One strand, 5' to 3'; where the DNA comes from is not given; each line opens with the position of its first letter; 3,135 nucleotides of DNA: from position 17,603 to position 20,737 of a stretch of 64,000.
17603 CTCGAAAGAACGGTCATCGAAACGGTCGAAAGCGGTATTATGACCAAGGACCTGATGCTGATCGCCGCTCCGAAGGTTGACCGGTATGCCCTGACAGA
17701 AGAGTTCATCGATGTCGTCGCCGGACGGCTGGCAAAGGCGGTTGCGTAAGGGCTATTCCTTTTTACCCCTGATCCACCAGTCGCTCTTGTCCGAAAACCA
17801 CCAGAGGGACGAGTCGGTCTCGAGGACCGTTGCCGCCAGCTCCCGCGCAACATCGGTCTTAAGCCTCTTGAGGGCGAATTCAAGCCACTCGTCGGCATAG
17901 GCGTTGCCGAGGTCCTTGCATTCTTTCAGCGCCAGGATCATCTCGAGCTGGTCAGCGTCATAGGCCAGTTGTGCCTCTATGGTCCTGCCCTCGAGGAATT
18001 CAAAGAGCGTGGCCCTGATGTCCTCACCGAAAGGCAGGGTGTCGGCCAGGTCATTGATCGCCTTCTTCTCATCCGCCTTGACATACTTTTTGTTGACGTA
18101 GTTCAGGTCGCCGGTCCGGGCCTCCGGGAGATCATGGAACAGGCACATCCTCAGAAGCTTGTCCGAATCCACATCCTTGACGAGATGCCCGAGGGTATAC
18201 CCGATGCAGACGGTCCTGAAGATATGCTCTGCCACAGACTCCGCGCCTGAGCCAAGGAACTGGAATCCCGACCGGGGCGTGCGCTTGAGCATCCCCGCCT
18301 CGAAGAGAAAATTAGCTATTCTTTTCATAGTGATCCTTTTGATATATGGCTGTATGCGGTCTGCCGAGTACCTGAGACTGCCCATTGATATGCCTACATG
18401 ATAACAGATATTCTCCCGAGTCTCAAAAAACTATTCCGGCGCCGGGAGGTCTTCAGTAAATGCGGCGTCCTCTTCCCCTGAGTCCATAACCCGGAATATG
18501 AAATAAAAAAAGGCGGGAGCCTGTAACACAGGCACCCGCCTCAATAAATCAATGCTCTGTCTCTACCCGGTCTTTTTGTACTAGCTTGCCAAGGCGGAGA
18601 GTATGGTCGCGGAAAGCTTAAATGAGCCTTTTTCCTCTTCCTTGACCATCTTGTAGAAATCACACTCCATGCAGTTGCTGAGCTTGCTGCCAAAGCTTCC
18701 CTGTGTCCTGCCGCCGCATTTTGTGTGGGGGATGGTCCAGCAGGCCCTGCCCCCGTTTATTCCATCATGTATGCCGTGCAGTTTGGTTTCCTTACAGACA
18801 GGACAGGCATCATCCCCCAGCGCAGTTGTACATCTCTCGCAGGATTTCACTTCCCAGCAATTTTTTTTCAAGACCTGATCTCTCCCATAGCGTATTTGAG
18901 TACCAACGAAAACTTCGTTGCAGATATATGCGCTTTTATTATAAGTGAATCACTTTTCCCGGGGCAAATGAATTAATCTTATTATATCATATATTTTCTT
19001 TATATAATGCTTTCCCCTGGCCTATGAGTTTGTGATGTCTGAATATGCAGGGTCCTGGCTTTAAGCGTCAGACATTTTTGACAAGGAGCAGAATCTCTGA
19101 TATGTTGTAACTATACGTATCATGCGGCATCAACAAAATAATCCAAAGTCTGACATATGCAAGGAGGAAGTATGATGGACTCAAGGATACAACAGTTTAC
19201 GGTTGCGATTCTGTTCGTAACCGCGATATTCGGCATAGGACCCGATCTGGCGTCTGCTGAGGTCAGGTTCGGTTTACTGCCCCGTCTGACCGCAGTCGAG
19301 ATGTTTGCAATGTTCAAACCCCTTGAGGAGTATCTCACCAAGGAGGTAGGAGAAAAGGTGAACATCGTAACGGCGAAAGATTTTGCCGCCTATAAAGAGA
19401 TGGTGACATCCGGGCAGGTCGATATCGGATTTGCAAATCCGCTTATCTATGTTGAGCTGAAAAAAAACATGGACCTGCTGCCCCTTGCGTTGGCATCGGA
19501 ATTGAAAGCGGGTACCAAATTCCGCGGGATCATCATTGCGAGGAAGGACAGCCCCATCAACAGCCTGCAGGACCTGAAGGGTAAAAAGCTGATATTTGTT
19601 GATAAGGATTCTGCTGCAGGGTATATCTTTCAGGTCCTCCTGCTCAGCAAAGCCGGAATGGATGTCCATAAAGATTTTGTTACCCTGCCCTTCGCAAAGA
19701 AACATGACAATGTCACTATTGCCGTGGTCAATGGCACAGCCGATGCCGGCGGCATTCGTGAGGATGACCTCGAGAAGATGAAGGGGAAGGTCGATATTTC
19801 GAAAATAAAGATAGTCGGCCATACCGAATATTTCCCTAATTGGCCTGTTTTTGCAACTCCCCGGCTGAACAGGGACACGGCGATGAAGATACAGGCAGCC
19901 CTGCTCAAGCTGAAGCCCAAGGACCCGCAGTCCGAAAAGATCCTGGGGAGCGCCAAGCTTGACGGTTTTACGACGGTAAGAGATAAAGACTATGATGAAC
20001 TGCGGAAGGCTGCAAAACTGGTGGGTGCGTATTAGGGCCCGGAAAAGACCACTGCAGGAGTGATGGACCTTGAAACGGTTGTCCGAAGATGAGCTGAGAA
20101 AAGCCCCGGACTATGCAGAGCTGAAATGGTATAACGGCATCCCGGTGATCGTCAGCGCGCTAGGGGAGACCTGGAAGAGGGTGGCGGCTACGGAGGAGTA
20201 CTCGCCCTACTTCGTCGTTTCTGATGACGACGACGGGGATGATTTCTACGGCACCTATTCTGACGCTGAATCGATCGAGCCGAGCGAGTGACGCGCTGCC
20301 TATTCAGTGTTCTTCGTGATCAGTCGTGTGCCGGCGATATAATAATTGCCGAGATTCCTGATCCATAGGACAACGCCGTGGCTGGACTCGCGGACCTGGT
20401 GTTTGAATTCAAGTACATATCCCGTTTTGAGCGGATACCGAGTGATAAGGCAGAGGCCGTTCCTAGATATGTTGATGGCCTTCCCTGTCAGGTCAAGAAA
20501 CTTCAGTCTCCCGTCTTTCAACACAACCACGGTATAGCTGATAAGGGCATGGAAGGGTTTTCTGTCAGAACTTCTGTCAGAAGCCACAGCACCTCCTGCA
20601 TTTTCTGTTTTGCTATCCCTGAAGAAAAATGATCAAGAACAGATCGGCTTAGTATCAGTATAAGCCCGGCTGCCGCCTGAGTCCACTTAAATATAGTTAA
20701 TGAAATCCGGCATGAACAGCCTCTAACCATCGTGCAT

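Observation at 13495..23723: Two paralogous MCP-like transducers ending in a PhnD-type solute-binding domain that topology places in the cytoplasm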

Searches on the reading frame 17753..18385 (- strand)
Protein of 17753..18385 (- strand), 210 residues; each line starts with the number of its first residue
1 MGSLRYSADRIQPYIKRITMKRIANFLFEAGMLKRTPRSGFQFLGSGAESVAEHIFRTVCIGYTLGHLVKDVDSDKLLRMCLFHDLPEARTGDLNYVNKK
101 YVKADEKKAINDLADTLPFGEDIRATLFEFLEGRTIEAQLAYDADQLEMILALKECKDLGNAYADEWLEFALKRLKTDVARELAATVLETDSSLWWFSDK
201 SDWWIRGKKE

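Call 11: search_protein_families(library=pfam, proteins=[window:17753-18385:-], max_evalue=0.001)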
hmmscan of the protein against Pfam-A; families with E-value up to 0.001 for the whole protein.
window:17753-18385:- (210 aa): 3 families
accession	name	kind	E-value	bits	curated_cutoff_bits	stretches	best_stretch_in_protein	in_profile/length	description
PF13023.12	HD_3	-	5.1e-33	114.7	22.5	1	31-183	2-161/165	HD domain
PF12917.13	YfbR-like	-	7.1e-09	36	25.9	1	47-175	22-163/182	5'-deoxynucleotidase YfbR-like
PF01966.28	HD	-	3.5e-07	31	22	1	51-149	1-115/116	HD domain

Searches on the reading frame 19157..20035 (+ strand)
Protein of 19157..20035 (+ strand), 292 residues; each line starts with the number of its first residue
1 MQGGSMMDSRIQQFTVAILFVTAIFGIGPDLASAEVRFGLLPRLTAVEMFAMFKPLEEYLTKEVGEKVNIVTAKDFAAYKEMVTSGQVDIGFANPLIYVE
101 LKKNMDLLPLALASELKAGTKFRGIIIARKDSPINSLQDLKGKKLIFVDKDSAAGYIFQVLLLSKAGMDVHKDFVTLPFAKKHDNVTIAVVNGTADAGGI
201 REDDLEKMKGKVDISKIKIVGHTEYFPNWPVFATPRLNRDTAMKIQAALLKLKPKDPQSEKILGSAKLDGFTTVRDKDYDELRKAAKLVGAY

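Call 11: search_protein_families(library=pfam, proteins=[window:19157-20035:+], max_evalue=0.001)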
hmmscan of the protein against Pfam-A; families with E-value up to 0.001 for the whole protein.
window:19157-20035:+ (292 aa): 3 families
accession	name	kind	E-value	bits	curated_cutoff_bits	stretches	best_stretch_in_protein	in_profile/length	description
PF12974.12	Phosphonate-bd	-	5.1e-66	222.9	27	1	38-279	1-242/242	ABC transporter, phosphonate, periplasmic substrate-binding protein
PF09084.16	NMT1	-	1.5e-09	38.5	20.5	1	63-220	18-166/216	NMT1/THI5 like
PF12727.12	PBP_like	-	0.00052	19.6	27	0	121-198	69-148/193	PBP superfamily domain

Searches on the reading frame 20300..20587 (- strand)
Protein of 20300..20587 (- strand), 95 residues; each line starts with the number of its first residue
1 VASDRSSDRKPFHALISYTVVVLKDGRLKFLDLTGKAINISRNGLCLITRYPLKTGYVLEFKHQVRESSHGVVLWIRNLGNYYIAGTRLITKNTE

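Call 75: search_protein_families(library=pfam, proteins=[window:20300-20587:-], max_evalue=0.01)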
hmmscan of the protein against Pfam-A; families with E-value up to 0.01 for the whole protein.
window:20300-20587:- (95 aa): 1 family
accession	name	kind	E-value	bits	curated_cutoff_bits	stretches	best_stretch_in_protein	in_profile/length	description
PF07238.19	PilZ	-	0.0042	17.8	22.5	1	5-82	3-78/102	PilZ domain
